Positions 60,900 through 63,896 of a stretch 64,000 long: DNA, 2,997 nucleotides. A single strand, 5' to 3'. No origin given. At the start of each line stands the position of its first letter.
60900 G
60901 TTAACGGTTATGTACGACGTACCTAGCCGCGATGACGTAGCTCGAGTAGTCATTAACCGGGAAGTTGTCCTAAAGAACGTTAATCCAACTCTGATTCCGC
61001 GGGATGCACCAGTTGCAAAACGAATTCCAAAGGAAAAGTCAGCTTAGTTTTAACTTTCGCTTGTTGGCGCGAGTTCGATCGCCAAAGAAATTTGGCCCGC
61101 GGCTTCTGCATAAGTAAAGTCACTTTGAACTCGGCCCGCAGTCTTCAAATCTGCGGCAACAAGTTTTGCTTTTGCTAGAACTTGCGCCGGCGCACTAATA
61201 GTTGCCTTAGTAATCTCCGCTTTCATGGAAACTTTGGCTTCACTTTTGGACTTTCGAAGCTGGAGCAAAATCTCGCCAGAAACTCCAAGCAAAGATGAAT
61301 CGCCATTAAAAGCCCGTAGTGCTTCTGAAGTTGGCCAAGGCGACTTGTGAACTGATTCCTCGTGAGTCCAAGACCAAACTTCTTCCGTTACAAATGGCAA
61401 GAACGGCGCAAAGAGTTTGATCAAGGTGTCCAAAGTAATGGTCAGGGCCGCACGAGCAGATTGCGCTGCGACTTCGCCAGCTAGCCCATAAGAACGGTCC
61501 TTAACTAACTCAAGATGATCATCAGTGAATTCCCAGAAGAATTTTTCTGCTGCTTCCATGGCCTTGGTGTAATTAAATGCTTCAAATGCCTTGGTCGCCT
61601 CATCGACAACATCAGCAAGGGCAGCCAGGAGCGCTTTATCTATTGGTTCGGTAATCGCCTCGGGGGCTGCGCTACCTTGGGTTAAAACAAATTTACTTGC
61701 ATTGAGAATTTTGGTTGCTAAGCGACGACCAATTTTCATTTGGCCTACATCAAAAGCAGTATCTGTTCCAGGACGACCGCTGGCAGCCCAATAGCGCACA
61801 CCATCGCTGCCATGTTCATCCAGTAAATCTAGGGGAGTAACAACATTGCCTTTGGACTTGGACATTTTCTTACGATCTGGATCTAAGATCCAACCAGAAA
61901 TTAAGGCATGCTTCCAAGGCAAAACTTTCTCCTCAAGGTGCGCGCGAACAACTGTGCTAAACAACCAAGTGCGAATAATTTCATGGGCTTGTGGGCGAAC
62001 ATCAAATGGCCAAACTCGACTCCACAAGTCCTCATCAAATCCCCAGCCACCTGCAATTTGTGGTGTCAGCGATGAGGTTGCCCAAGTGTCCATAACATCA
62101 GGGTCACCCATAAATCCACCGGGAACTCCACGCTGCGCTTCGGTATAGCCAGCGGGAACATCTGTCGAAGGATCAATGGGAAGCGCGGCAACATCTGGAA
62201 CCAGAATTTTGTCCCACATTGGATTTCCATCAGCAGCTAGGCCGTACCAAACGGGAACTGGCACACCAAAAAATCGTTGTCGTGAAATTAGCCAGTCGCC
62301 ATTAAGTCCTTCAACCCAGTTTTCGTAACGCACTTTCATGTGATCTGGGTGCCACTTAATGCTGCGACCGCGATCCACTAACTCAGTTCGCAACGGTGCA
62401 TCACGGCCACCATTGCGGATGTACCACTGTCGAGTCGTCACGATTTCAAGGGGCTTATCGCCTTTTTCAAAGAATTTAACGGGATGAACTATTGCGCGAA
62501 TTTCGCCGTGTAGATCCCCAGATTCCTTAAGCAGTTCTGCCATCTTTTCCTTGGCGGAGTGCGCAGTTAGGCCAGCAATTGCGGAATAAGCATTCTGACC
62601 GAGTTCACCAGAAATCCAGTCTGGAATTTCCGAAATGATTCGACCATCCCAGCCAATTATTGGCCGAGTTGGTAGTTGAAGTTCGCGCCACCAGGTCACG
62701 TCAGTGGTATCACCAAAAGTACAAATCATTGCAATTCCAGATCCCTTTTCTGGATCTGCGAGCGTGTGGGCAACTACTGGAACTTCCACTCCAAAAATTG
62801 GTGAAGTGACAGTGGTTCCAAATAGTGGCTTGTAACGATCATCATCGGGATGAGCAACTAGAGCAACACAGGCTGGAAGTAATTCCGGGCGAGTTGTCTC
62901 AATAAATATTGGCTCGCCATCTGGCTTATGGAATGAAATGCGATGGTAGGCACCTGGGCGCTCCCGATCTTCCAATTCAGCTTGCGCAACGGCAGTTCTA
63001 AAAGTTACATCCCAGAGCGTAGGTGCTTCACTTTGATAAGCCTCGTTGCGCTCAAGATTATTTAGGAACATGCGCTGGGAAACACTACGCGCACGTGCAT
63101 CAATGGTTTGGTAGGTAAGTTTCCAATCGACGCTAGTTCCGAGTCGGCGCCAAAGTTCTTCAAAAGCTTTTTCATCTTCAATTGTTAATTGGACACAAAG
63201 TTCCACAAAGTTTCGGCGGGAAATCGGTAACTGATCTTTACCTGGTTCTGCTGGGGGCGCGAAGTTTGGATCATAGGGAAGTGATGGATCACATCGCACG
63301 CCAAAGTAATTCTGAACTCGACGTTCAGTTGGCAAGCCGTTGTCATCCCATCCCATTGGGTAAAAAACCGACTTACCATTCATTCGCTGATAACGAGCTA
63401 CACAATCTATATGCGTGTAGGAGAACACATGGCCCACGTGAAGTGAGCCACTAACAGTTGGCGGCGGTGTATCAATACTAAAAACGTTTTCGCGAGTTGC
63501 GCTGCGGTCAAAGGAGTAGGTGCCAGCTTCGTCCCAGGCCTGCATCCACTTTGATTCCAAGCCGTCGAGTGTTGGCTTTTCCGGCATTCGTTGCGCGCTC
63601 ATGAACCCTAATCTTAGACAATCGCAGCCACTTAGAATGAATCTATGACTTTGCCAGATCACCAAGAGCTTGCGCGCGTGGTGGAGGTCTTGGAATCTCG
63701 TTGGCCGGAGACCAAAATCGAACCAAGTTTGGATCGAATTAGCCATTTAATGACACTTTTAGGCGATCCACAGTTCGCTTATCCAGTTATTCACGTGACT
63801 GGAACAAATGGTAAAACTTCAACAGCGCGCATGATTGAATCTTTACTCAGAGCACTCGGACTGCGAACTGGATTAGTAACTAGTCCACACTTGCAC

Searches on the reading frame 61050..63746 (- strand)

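Call 37: search_protein_families(library=pfam, proteins=[window:61050-63746:-], max_evalue=0.00001)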
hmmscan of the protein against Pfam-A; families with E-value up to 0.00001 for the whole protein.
window:61050-63746:- (898 aa): 3 families
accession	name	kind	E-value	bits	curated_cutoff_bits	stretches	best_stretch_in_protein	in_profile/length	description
PF00133.28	tRNA-synt_1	-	1.1e-71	242.3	22.7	1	66-665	1-413/414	tRNA synthetases class I (I, L, M and V)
PF08264.19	Anticodon_1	-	9.8e-27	94.1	25.1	1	703-846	1-145/148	Anticodon-binding domain of tRNA ligase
PF09334.17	tRNA-synt_1g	-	1e-15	57.9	20.1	1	91-143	3-55/391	tRNA synthetases class I (M)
